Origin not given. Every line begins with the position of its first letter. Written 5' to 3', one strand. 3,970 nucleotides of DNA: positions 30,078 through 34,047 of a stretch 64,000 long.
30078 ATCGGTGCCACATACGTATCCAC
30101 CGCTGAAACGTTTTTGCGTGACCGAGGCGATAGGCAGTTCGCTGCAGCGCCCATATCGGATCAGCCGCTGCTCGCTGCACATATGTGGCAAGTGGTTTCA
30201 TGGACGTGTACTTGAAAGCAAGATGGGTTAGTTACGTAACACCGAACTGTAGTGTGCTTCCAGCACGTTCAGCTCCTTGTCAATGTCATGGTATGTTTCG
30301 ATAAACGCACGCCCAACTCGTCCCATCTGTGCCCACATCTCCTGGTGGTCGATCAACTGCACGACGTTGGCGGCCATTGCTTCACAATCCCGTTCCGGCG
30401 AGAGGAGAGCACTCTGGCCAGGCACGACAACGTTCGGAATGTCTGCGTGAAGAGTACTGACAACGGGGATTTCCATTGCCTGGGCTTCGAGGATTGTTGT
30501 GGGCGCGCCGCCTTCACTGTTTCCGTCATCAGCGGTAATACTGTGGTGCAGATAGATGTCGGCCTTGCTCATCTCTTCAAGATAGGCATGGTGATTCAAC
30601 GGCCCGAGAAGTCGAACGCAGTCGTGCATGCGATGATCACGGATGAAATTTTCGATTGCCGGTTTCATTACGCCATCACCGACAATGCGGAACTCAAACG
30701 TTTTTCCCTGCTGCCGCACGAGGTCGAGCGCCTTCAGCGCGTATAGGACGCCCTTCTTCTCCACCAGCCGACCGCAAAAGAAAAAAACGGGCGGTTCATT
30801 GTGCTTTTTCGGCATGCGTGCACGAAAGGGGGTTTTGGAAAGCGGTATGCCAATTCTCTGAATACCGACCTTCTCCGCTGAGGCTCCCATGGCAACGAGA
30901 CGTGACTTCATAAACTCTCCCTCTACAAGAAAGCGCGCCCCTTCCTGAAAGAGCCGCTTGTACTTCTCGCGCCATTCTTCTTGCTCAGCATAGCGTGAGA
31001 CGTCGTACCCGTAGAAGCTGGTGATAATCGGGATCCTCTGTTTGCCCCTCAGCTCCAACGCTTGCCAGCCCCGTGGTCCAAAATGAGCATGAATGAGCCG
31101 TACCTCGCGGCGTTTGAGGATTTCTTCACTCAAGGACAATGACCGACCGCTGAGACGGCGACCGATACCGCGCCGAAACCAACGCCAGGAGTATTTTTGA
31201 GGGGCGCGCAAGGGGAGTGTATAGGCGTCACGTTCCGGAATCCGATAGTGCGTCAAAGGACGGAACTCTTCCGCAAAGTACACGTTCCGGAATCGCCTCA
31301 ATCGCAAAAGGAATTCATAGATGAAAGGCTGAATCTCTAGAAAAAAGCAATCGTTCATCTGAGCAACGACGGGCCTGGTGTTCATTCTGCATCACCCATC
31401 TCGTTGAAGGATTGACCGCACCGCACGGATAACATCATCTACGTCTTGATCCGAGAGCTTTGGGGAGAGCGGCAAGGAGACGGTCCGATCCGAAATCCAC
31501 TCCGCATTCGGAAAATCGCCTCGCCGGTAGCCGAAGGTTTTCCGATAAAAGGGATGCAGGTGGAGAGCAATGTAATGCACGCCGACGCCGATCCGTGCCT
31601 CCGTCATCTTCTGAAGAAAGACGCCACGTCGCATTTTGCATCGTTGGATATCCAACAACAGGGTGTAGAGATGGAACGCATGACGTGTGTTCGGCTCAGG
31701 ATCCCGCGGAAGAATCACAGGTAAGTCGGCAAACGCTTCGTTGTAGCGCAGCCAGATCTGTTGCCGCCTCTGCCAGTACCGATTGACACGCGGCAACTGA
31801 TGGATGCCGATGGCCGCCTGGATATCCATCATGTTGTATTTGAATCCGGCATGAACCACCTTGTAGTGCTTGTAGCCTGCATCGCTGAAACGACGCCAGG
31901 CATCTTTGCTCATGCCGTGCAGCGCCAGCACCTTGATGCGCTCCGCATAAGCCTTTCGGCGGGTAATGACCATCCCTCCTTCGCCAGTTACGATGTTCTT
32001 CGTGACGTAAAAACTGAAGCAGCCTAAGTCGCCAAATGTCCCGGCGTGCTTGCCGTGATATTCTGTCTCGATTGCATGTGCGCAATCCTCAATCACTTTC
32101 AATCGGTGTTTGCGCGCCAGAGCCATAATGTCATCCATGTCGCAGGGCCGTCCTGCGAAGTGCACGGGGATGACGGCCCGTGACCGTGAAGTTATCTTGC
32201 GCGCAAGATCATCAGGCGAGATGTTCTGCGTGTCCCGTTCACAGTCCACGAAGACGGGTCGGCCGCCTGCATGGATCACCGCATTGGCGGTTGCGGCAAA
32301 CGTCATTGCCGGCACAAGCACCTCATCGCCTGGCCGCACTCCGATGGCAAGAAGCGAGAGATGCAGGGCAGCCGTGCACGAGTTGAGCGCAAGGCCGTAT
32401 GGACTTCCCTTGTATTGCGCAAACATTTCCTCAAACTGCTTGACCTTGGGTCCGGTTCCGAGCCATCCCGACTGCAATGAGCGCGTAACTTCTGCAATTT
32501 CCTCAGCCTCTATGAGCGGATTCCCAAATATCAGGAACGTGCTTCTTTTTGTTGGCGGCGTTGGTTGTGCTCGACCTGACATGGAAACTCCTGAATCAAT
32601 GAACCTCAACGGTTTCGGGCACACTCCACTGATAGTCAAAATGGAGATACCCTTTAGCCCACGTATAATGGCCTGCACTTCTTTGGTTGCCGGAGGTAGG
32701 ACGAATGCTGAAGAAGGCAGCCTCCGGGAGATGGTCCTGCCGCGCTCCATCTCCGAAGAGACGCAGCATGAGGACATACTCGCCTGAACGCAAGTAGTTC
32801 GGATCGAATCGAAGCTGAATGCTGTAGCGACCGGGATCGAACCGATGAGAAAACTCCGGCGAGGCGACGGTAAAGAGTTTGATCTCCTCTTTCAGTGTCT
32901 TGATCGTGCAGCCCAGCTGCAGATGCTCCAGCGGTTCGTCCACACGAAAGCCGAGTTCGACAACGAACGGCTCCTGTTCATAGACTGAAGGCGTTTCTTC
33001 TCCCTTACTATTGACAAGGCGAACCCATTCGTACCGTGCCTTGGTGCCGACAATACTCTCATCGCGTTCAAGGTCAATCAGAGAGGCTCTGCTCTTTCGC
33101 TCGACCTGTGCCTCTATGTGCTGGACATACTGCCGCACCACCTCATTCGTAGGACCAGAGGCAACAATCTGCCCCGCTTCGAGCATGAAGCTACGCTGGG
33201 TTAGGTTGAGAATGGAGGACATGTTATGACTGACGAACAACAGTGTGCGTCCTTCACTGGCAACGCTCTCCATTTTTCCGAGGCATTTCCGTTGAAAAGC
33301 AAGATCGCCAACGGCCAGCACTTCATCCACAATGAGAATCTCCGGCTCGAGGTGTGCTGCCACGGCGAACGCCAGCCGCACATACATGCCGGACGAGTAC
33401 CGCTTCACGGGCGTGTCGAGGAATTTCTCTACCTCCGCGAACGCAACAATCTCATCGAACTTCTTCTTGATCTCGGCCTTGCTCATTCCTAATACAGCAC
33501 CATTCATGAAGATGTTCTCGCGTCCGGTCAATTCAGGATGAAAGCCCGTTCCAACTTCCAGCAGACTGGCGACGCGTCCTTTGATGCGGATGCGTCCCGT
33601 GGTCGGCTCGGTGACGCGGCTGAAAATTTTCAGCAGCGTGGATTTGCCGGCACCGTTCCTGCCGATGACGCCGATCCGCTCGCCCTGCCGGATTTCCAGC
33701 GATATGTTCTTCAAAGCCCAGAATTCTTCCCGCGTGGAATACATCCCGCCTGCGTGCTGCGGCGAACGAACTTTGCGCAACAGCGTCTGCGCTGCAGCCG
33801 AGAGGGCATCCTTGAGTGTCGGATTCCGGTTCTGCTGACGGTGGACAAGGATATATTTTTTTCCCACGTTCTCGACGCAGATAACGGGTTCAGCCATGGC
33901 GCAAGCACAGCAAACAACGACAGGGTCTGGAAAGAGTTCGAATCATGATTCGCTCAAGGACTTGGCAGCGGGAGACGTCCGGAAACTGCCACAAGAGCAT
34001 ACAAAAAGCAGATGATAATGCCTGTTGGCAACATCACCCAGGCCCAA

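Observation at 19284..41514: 22-kb co-directional, translationally coupled polysaccharide locus with ABC export (Wzm/Wzt), bracketed by two GH8 hydrolases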

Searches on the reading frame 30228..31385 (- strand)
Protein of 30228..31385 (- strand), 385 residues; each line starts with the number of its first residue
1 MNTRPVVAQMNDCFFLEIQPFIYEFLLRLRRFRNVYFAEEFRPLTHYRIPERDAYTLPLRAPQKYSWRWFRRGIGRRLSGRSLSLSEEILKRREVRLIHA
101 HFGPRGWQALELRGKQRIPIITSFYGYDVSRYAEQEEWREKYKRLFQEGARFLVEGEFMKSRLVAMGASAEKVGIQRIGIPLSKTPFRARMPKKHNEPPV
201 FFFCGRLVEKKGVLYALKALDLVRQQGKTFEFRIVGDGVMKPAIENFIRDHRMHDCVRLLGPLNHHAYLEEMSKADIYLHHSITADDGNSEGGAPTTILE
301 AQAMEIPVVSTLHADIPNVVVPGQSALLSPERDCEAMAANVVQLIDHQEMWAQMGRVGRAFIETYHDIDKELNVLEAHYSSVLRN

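Call 5: search_protein_families(library=pfam, proteins=[window:30228-31385:-], max_evalue=0.01)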
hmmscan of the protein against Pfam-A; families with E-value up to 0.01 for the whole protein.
window:30228-31385:- (385 aa): 5 families
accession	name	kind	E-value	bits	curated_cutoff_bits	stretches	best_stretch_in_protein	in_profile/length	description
PF13692.12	Glyco_trans_1_4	-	3e-25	89.6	27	1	199-346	2-141/142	Glycosyl transferases group 1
PF00534.26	Glycos_transf_1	-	5.6e-24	85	26.4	1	194-359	11-170/172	Glycosyl transferases group 1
PF13439.12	Glyco_transf_4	-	9.8e-09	35.9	28.5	1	75-181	53-167/170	Glycosyltransferase Family 4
PF13524.12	Glyco_trans_1_2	-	3e-08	34.1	25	1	225-372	11-139/144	Glycosyl transferase-like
PF13579.12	Glyco_trans_4_4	-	7.3e-06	26.8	29.7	1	75-173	52-152/158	Glycosyl transferase 4-like domain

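Call 7: search_protein_families(library=ncbifam, proteins=[window:30228-31385:-], max_evalue=0.001)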
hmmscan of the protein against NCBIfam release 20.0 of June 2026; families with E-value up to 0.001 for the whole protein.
window:30228-31385:- (385 aa): 22 families
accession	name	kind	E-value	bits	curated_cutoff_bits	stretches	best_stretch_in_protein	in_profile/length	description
TIGR04005.1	wcaL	equivalog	2.7e-42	145.1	537.6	1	97-356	121-381/406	colanic acid biosynthesis glycosyltransferase WcaL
NF041876.1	EPS_EpsE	equivalog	3.5e-27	95.6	400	1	167-369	182-383/389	exopolysaccharide biosynthesis GT4 family glycosyltransferase EpsE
NF038229.1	Glyco4_Geo_Pelo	equivalog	6e-22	78.1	400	1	95-383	59-337/338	GPMC system family 4 glycosyltransferase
NF047684.1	TeichurnBiosyTuaC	equivalog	7.1e-18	64.7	550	1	94-383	108-390/391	teichuronic acid biosynthesis protein TuaC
TIGR03999.1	thiol_BshA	equivalog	8.8e-18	64.4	273.7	1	220-383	221-374/375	N-acetyl-alpha-D-glucosaminyl L-malate synthase BshA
TIGR03088.1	stp2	hypoth_equivalog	2.6e-17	62.9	409.05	1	192-382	188-373/374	TIGR03088 family PEP-CTERM/XrtA system glycosyltransferase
NF053787.1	GlcN_PG_synth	equivalog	4.3e-13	48.8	480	1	105-383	94-360/361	N-acetylglucosaminyl phosphatidylglycerol synthase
NF038298.1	EPS_HpsO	equivalog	1.5e-12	47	575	1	199-359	202-364/388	hormogonium polysaccharide biosynthesis glycosyltransferase HpsO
TIGR04063.1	stp3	hypoth_equivalog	6e-11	41.8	442.05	1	156-383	165-396/397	TIGR04063 family PEP-CTERM/XrtA system glycosyltransferase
NF007640.0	PRK10307.1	subfamily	7.7e-07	28.4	276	1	197-379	228-404/411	WcaI family glycosyltransferase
NF050063.1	ProtGlycPglJ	equivalog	2.8e-06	26.8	500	1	197-354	193-339/363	N-acetylgalactosamine-N,N'-diacetylbacillosaminyl-diphospho-undecaprenol 4-alpha-N-acetylgalactosaminyltransferase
NF050056.1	ProtGlycPglH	equivalog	3.5e-06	26.3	600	1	192-354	173-326/354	GalNAc-alpha-(1->4)-GalNAc-alpha-(1->3)-diNAcBac-PP-undecaprenol alpha-1,4-N-acetyl-D-galactosaminyltransferase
TIGR03449.1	mycothiol_MshA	equivalog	5.7e-06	25.5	462.5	1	198-380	220-401/406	D-inositol-3-phosphate glycosyltransferase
NF038295.1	EPS_HpsP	equivalog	1e-05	24.8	550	1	195-368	204-373/388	hormogonium polysaccharide biosynthesis glycosyltransferase HpsP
TIGR02149.1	glgA_Coryne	subfamily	1.1e-05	24.7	302.4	1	197-362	203-370/391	glycogen synthase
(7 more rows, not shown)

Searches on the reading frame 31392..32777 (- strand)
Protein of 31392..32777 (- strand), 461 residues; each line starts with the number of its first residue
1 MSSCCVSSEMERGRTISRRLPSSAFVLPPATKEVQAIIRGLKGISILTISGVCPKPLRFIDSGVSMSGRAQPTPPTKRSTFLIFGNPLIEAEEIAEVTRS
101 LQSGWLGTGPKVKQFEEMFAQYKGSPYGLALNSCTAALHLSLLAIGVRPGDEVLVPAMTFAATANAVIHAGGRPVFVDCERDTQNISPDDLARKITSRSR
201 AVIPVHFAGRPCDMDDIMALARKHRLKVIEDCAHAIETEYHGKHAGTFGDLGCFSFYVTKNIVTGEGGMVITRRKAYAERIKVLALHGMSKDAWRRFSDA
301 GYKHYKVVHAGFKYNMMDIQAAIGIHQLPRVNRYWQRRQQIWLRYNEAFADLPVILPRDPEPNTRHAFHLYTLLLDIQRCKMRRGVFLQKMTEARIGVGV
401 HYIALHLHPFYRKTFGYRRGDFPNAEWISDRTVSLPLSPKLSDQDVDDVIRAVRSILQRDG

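Call 5: search_protein_families(library=pfam, proteins=[window:31392-32777:-], max_evalue=0.01)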
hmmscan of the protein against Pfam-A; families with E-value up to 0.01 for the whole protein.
window:31392-32777:- (461 aa): 4 families
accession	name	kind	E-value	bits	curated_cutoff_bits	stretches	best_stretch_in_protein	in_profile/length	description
PF01041.23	DegT_DnrJ_EryC1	-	7.8e-129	430.4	19.8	1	89-454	3-360/360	DegT/DnrJ/EryC1/StrS aminotransferase family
PF00155.27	Aminotran_1_2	-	1.3e-07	31.6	19.7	1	108-235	38-189/361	Aminotransferase class I and II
PF01212.27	Beta_elim_lyase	-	3.2e-06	27.1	27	1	107-288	29-227/288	Beta-eliminating lyase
PF01053.26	Cys_Met_Meta_PP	-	0.00054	19.1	27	1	110-231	52-173/381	Cys/Met metabolism PLP-dependent enzyme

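Call 7: search_protein_families(library=ncbifam, proteins=[window:31392-32777:-], max_evalue=0.001)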
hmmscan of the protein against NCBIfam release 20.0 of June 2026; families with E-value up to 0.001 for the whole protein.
window:31392-32777:- (461 aa): 19 families
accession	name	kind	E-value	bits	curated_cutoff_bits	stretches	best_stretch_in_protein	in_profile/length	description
NF008658.2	PRK11658.1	equivalog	7.8e-113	376.9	631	1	79-458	2-378/379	UDP-4-amino-4-deoxy-L-arabinose aminotransferase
TIGR03588.1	PseC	equivalog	1e-108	363.7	423.5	1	82-457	2-380/380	UDP-4-amino-4,6-dideoxy-N-acetyl-beta-L-altrosamine transaminase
NF008687.0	PRK11706.1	equivalog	1e-84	284.5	375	1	83-457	3-374/375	dTDP-4-amino-4,6-dideoxygalactose transaminase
TIGR04181.1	NHT_00031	hypoth_equivalog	6.3e-75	252.3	420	1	86-438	5-359/359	LegC family aminotransferase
TIGR02379.1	ECA_wecE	subfamily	5.9e-70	235.9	434.85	1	84-456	4-374/376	dTDP-4-amino-4,6-dideoxy-D-glucose transaminase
NF011936.0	PRK15407.1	equivalog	6.6e-55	186.6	423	1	87-458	42-437/440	lipopolysaccharide biosynthesis protein RfbH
TIGR04427.1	PLP_DesI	equivalog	1.1e-54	186.1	650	1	96-456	37-382/390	dTDP-4-dehydro-6-deoxyglucose aminotransferase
NF005816.0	PRK07682.1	equivalog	5e-08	32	620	1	135-242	100-212/390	aminotransferase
NF004769.0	PRK06107.1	equivalog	9e-07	28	617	1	140-203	107-171/402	aspartate transaminase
NF004975.0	PRK06348.1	equivalog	4e-06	26.1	549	1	135-203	99-167/384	pyridoxal phosphate-dependent aminotransferase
NF006230.0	PRK08363.1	equivalog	4.5e-06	25.7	534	1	133-246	101-219/398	alanine aminotransferase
NF041364.1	GntC_guanitoxin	equivalog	4.3e-05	22.6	415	1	142-232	76-174/356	guanitoxin biosynthesis PLP-dependent (S)-gamma-hydroxy-L-arginine cyclodehydratase GntC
NF005817.0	PRK07683.1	equivalog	5.9e-05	21.9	575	1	133-244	97-212/387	aminotransferase A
NF006488.0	PRK08912.1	equivalog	0.0001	21.4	498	1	134-221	96-185/387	aminotransferase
NF006569.0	PRK09082.1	subfamily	0.00017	20.8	420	1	134-203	100-168/386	methionine aminotransferase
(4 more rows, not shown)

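Call 79: search_solved_structures(query=window:31392-32582:-, max_evalue=1e-40)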
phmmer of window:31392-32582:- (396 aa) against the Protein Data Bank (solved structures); distinct sequences matched with E-value up to 1e-40: 31.
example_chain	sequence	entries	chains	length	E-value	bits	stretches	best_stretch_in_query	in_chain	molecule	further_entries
1mdo_A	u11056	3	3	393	1.5e-92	313.7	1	13-391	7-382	ArnB aminotransferase | UDP-4-amino-4-deoxy-L-arabinose--oxoglutarate aminotransferase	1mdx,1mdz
4oca_A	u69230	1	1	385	1.1e-91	310.7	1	13-391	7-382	UDP-4-amino-4-deoxy-L-arabinose--oxoglutarate aminotransferase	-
8sng_A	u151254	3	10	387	4.8e-89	302.1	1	14-391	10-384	UDP-4-amino-4-deoxy-L-arabinose--oxoglutarate aminotransferase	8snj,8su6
4lc3_A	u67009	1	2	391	6e-73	249.1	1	14-394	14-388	Putative UDP-4-amino-4-deoxy-l-arabinose--oxoglutarate aminotransferase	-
6ewj_A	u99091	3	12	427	2.4e-66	227.3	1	19-392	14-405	Putative capsular polysaccharide biosynthesis protein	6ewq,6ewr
7b0m_AAA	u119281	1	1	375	1.2e-64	221.7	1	29-386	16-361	Sugar aminotransferase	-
3bn1_A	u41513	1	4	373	1.2e-60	208.6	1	22-392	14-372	Perosamine synthetase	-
3dr7_A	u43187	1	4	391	1.4e-60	208.3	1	22-392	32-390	Putative perosamine synthetase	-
3dr4_A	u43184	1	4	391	9.7e-60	205.6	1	22-392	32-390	Putative perosamine synthetase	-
7b0d_A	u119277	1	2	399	1.4e-59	205.1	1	27-388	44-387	Glutamine--scyllo-inositol transaminase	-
4piw_A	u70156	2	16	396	1.1e-58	202.1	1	15-384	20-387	TDP-4-keto-6-deoxy-D-glucose transaminase family protein | dTDP-4-amino-4,6-dideoxygalactose transaminase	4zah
5uid_A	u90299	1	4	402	1.3e-58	201.9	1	22-391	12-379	Aminotransferase TlmJ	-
6blg_A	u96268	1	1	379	7.4e-58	199.4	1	17-387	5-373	dTDP-4-amino-4,6-dideoxygalactose transaminase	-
3frk_A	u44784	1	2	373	2.9e-52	181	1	37-388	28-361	QdtB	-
3uwc_A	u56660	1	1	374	2.2e-50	174.8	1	42-391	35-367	Nucleotide-sugar aminotransferase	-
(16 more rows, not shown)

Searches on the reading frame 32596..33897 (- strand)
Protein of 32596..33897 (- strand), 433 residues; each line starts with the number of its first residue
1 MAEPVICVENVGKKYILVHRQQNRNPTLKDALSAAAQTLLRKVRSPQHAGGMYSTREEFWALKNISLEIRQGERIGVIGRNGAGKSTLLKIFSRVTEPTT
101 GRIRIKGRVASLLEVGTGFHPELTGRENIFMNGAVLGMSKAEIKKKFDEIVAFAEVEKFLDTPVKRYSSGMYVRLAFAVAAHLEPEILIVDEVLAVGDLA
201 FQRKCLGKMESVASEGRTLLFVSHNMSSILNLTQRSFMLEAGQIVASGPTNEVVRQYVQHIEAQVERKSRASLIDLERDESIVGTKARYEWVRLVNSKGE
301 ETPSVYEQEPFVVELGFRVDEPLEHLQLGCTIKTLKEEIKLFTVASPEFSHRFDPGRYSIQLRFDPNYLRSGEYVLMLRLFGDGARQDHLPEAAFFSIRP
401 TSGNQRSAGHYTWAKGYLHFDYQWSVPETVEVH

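Call 5: search_protein_families(library=pfam, proteins=[window:32596-33897:-], max_evalue=0.01)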
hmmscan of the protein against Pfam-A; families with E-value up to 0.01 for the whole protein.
window:32596-33897:- (433 aa): 4 families
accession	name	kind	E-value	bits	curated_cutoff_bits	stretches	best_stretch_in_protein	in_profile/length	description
PF00005.33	ABC_tran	-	1.7e-23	84.2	25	1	62-193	1-135/137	ABC transporter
PF14524.12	Wzt_C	-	3.8e-09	37.1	30.4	1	286-405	9-136/143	Wzt C-terminal domain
PF13304.12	AAA_21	-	8.3e-05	23.2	27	1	76-95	3-22/304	AAA domain, putative AbiEii toxin, Type IV TA system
PF13555.12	AAA_29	-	0.0099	16.1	27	0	68-90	18-40/61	P-loop containing region of AAA domain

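Call 7: search_protein_families(library=ncbifam, proteins=[window:32596-33897:-], max_evalue=0.001)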
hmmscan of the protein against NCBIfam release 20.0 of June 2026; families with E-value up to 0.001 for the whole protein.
window:32596-33897:- (433 aa): 184 families (the best 25 are shown)
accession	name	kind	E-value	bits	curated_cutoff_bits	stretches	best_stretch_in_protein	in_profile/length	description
NF010065.0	PRK13545.1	equivalog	3e-59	201.1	538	1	58-262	36-239/549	teichoic acids export protein ATP-binding subunit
NF050108.1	galactan_ABC_ATP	equivalog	5.4e-56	189.5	400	1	48-258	27-241/244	galactan export ABC transporter ATP-binding subunit Wzt/RfbE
NF010066.0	PRK13546.1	equivalog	1.2e-48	165.8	320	1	56-272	34-248/264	teichoic acids export ABC transporter ATP-binding subunit TagH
TIGR01188.1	drrA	subfamily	3.8e-33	115.1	312.45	1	57-279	4-233/302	daunorubicin resistance ABC transporter, ATP-binding protein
TIGR04521.1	ECF_ATPase_2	equivalog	1.5e-29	103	330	2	127-265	104-244/279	energy-coupling factor transporter ATPase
TIGR04520.1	ECF_ATPase_1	equivalog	3.1e-26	92.4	315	2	136-267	106-237/269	energy-coupling factor transporter ATPase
TIGR03375.1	type_I_sec_LssB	subfamily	4e-26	91.5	693.1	2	59-107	480-528/696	type I secretion system permease/ATPase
NF010170.0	PRK13651.1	equivalog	8.8e-25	87.3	432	2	126-263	124-262/308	cobalt transporter ATP-binding subunit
TIGR01186.1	proV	subfamily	2.4e-24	86.1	326.6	1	61-258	8-222/363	betaine/proline/choline family ABC transporter ATP-binding protein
NF010060.0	PRK13537.1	equivalog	3.6e-24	85.2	521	1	62-256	31-236/314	nodulation factor ABC transporter ATP-binding protein NodI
NF010059.0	PRK13536.1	equivalog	6.1e-24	84.4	549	1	61-256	58-264/342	nodulation factor ABC transporter ATP-binding protein NodI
TIGR00968.1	3a0106s01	subfamily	3.7e-23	82.3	342.75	1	58-256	12-221/237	sulfate ABC transporter ATP-binding protein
NF040933.2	ABC_arch_GlcV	equivalog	7e-23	81.1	450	1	55-257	15-233/357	glucose ABC transporter ATP-binding protein GlcV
TIGR01288.1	nodI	equivalog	7.3e-23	81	424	1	63-255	21-224/303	nodulation factor ABC transporter ATP-binding protein NodI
NF008355.0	PRK11144.1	equivalog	1.1e-22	80.5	434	1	69-276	21-237/353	molybdenum ABC transporter ATP-binding protein ModC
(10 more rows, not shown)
